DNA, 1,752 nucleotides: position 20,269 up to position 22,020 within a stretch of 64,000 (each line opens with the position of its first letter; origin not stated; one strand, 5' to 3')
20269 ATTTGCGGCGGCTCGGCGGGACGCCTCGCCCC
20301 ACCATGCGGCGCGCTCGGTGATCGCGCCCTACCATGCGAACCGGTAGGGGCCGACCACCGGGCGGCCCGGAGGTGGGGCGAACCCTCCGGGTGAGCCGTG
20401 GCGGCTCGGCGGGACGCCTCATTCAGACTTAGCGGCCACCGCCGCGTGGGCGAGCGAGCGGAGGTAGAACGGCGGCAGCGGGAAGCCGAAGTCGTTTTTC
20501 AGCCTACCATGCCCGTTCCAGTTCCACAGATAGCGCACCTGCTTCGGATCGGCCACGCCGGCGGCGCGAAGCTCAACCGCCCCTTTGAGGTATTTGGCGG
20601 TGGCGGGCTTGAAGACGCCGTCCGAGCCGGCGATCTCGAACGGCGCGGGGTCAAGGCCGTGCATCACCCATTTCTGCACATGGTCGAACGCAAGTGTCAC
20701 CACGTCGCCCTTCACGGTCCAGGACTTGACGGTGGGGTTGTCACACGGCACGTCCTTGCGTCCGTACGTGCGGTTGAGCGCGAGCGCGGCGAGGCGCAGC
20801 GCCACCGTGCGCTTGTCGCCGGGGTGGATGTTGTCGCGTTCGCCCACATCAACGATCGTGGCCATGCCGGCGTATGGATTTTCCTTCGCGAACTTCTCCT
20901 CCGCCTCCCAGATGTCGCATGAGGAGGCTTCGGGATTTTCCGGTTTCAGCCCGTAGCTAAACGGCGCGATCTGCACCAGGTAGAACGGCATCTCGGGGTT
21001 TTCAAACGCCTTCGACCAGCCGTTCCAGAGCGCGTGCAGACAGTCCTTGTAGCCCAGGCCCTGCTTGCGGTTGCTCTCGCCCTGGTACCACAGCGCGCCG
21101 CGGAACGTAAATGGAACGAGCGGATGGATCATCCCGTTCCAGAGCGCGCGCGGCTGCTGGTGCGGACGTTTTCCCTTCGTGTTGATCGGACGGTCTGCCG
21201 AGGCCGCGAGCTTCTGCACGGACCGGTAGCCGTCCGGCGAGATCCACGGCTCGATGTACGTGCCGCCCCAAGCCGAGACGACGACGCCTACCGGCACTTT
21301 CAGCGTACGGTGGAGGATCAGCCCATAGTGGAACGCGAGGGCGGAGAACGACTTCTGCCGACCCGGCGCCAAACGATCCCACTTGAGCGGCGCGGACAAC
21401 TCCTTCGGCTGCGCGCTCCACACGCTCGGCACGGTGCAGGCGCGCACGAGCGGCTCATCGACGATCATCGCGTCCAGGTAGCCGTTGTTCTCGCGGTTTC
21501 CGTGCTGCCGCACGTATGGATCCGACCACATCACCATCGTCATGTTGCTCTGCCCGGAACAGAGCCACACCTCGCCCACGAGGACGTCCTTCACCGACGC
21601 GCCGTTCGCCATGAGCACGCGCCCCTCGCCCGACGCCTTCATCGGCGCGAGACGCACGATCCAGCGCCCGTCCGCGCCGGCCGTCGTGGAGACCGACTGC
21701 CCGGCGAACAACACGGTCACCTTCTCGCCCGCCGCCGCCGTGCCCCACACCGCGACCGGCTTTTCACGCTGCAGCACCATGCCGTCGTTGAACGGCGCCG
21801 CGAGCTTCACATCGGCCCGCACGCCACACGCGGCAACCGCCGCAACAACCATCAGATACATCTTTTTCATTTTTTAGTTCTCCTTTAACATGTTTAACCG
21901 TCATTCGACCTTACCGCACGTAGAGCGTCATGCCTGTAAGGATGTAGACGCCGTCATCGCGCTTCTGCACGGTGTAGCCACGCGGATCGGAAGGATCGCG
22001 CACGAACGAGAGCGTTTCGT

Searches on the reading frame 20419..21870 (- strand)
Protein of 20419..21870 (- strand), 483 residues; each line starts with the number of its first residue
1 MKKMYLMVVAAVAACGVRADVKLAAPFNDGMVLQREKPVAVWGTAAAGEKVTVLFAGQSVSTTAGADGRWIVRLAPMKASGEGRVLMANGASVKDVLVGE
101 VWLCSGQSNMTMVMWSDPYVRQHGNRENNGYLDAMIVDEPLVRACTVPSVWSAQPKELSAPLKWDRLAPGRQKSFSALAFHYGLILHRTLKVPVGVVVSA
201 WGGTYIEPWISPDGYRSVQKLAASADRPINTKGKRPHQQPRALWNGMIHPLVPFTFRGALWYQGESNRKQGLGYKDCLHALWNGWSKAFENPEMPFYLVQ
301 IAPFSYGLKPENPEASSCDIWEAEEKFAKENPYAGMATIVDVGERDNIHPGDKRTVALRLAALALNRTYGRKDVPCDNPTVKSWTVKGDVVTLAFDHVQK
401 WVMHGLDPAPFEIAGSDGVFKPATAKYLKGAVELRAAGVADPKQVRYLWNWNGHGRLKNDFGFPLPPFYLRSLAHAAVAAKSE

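Call 9: search_protein_families(library=pfam, proteins=[window:20419-21870:-], max_evalue=0.001)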
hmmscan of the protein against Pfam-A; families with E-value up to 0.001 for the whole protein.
window:20419-21870:- (483 aa): 1 family
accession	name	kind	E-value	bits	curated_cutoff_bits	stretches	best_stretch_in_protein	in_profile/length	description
PF03629.24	SASA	-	1.3e-12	48.3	24.8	1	100-310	3-171/226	Carbohydrate esterase, sialic acid-specific acetylesterase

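Call 42: search_protein_families(library=padloc, proteins=[window:20419-21870:-], max_evalue=0.001)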
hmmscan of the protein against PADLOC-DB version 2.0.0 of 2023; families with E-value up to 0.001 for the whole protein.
window:20419-21870:- (483 aa): 0 families
